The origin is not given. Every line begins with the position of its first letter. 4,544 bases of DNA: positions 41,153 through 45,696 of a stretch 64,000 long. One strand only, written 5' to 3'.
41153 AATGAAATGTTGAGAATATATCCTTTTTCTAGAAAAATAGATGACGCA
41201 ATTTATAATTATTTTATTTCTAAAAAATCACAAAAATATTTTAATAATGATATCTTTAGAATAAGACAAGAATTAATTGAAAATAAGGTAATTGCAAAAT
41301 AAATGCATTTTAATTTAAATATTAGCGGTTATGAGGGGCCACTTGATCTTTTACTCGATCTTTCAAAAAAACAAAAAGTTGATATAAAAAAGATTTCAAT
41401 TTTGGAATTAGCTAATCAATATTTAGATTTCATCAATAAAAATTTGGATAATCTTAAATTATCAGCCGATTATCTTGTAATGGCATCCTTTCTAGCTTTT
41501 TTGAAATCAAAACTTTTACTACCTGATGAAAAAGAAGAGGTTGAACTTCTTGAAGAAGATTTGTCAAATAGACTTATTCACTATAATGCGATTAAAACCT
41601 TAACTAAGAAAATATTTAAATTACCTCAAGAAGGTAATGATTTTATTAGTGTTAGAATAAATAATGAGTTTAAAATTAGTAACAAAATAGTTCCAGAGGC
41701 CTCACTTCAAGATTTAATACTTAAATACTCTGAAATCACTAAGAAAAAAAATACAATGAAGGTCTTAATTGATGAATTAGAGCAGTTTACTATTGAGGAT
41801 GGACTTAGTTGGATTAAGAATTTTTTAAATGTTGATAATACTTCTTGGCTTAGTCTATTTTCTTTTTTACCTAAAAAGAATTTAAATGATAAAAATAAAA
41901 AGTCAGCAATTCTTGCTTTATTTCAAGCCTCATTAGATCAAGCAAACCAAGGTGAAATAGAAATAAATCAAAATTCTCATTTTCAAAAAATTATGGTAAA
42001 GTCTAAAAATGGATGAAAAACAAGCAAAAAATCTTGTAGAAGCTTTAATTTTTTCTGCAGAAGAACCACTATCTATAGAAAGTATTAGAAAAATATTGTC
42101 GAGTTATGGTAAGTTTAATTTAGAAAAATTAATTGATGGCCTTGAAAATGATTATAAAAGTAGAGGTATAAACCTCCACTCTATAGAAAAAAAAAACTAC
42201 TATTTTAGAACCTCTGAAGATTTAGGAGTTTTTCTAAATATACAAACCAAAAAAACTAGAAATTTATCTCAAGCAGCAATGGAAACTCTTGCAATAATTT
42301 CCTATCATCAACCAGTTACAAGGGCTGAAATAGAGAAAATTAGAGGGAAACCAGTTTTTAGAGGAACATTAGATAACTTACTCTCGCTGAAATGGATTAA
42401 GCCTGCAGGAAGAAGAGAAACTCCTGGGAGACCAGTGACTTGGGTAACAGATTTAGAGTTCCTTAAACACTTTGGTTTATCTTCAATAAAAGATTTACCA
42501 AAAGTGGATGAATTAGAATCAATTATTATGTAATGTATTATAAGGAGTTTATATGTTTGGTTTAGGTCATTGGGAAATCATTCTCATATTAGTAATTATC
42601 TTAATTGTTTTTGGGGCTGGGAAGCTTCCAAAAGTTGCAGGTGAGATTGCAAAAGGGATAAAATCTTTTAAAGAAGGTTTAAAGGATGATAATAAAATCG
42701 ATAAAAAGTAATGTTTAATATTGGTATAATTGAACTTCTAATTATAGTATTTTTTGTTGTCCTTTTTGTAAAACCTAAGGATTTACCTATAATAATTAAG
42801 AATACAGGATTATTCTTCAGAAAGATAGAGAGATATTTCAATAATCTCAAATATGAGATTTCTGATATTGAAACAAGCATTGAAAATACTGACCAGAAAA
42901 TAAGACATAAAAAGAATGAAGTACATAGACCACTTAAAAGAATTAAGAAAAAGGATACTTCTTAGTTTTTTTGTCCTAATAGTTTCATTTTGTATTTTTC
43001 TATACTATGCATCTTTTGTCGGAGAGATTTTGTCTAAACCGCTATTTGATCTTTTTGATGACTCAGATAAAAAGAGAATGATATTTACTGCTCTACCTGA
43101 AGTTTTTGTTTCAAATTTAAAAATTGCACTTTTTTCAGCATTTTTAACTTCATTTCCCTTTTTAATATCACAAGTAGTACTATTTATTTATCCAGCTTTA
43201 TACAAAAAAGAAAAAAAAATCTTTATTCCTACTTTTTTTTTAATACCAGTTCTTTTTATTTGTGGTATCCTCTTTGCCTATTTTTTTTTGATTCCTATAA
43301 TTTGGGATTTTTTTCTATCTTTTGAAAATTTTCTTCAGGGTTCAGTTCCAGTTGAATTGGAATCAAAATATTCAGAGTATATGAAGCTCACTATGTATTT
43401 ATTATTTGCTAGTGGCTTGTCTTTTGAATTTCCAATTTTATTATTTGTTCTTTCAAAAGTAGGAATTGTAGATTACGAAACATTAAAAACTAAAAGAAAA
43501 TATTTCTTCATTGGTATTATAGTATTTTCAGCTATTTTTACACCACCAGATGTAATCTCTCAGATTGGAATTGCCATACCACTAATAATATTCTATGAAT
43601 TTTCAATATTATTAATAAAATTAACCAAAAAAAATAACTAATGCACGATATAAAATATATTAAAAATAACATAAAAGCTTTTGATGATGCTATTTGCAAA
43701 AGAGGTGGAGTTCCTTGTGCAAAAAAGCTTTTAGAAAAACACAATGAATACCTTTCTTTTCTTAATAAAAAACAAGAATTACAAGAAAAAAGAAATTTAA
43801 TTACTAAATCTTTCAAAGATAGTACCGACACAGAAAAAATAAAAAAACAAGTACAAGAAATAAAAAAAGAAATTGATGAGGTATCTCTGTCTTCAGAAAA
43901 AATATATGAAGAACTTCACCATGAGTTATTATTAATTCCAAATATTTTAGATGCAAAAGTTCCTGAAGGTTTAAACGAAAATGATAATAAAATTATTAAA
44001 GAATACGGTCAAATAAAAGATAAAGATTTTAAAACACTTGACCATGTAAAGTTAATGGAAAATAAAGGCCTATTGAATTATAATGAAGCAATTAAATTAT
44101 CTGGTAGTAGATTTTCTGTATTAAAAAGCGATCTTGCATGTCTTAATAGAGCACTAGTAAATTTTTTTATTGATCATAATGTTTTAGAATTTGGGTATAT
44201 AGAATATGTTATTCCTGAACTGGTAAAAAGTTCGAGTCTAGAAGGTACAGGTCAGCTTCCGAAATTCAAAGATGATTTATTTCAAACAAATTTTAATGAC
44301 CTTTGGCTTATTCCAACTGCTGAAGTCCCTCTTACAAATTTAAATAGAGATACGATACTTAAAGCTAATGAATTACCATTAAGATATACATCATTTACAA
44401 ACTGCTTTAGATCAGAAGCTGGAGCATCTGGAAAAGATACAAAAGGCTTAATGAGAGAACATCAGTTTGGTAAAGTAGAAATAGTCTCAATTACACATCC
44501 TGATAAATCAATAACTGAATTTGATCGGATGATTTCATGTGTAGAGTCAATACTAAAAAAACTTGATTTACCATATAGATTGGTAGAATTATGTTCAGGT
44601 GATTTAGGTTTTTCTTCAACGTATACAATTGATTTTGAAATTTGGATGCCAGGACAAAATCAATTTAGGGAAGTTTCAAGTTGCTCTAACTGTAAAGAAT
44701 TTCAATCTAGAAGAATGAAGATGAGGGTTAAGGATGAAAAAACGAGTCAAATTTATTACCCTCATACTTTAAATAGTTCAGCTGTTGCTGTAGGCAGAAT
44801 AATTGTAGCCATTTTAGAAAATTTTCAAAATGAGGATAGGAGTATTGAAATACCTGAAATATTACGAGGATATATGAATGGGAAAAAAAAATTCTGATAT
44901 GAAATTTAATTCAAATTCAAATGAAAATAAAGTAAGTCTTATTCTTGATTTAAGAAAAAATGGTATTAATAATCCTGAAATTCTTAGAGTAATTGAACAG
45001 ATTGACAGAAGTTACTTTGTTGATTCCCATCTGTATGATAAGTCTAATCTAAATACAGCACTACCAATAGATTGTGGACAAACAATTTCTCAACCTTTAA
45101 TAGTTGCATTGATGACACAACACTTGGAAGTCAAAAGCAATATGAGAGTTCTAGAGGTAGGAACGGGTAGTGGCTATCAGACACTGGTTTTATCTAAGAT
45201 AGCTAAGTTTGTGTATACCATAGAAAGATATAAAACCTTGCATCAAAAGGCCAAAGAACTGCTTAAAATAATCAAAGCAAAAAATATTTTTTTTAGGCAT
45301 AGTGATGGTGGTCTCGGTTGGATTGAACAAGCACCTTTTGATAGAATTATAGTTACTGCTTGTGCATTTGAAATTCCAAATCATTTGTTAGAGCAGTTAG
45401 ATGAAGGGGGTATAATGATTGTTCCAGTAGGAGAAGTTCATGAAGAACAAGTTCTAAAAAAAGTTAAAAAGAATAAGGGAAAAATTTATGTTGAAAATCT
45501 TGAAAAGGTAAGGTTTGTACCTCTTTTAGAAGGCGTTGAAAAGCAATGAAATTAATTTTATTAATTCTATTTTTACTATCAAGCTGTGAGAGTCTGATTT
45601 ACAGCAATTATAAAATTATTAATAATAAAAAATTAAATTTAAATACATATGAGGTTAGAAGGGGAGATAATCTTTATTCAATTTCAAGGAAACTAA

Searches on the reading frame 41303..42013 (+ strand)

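Call 59: search_protein_families(library=pfam, proteins=[window:41303-42013:+], max_evalue=0.0001)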
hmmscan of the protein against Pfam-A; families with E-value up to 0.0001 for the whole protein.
window:41303-42013:+ (237 aa): 1 family
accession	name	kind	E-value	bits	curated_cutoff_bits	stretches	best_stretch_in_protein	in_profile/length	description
PF02616.19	SMC_ScpA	-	4.7e-11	43.6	24.6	1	23-233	4-230/232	Segregation and condensation protein ScpA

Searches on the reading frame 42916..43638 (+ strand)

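Call 59: search_protein_families(library=pfam, proteins=[window:42916-43638:+], max_evalue=0.0001)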
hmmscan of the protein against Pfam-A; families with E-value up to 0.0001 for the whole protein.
window:42916-43638:+ (241 aa): 1 family
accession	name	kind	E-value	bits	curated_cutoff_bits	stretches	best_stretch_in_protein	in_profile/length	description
PF00902.23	TatC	-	1.4e-59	201.9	25.1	1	5-222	1-208/208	Sec-independent protein translocase protein (TatC)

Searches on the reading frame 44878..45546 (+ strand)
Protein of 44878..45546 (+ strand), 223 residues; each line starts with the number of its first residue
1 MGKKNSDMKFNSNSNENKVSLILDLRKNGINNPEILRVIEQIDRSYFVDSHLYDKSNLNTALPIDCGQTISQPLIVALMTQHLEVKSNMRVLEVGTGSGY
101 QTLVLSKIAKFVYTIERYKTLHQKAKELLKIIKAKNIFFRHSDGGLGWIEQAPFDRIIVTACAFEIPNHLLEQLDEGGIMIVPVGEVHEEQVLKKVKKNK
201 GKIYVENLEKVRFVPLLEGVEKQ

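Call 59: search_protein_families(library=pfam, proteins=[window:44878-45546:+], max_evalue=0.0001)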
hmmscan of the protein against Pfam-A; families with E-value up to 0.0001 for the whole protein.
window:44878-45546:+ (223 aa): 3 families
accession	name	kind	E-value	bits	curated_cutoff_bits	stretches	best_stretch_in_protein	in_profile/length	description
PF01135.25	PCMT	-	1.7e-61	208.1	20.3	1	18-219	3-208/210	Protein-L-isoaspartate(D-aspartate) O-methyltransferase (PCMT)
PF00398.26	RrnaAD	-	3.6e-06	26.7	24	1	75-143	18-84/263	Ribosomal RNA adenine dimethylase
PF13847.12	Methyltransf_31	-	5.7e-06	26.5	27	1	86-200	2-126/145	Methyltransferase domain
